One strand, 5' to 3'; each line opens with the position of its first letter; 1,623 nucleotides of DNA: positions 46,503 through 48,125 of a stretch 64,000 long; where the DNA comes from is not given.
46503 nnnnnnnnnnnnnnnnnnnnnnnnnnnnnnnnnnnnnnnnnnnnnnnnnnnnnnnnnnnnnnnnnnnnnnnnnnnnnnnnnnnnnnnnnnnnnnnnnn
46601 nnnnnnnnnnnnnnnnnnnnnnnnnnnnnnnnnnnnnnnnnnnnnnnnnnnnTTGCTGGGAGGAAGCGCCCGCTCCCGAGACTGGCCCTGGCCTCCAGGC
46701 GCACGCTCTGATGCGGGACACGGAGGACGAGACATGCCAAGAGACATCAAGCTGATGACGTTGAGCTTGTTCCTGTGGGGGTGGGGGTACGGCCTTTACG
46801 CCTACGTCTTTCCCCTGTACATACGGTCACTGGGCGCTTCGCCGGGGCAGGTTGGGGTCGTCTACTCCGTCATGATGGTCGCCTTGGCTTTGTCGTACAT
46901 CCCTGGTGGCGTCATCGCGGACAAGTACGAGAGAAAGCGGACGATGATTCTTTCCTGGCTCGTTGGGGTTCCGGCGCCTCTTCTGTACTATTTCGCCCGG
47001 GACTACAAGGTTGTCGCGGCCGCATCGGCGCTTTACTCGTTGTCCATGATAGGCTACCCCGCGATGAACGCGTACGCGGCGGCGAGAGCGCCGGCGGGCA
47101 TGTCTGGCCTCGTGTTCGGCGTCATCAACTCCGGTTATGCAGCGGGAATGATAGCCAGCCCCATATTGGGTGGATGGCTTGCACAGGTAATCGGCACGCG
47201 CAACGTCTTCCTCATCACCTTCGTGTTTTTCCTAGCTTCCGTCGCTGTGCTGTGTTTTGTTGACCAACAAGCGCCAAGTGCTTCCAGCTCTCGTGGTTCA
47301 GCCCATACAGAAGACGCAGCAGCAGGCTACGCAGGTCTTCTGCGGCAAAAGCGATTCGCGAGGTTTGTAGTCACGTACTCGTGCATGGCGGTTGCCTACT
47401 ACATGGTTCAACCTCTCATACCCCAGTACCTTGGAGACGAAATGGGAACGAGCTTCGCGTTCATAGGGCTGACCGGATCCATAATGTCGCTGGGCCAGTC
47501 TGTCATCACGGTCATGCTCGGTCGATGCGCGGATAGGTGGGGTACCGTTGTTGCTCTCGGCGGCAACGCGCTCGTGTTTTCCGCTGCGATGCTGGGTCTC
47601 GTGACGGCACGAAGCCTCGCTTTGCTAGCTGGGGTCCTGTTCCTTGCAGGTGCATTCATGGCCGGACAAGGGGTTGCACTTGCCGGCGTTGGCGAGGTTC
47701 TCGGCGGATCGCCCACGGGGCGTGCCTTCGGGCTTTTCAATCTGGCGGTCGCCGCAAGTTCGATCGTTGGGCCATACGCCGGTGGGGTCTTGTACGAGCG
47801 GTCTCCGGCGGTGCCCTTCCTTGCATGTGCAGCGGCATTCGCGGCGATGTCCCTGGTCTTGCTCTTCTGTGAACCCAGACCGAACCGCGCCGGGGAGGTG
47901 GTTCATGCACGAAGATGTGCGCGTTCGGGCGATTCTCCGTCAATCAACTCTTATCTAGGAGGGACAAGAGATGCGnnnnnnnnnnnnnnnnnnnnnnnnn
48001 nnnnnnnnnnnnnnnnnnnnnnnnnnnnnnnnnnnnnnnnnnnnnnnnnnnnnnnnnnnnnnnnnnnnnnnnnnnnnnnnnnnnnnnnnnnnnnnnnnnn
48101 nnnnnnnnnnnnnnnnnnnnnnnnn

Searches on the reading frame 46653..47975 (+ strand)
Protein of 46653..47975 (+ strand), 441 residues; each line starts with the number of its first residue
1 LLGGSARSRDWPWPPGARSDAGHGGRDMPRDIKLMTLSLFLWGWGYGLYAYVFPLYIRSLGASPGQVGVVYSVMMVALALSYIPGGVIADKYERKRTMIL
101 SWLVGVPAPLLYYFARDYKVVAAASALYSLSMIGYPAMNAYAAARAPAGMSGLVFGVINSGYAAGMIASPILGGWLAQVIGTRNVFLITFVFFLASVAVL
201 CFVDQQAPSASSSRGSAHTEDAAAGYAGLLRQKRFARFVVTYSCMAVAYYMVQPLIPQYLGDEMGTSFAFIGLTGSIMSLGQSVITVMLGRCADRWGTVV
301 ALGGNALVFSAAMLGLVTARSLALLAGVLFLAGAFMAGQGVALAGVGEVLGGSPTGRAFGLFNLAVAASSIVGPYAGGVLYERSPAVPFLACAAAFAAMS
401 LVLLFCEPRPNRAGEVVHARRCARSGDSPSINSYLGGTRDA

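Call 49: search_protein_families(library=pfam, proteins=[window:46653-47975:+], max_evalue=0.00001)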
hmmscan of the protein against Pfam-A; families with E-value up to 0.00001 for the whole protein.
window:46653-47975:+ (441 aa): 2 families
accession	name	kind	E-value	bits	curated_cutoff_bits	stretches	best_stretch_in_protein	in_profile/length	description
PF07690.21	MFS_1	-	1.3e-43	149.7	33.4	2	36-251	2-220/347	Major Facilitator Superfamily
PF12832.13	MFS_1_like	-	3.1e-07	30.2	25.2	1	53-389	22-371/373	MFS_1 like family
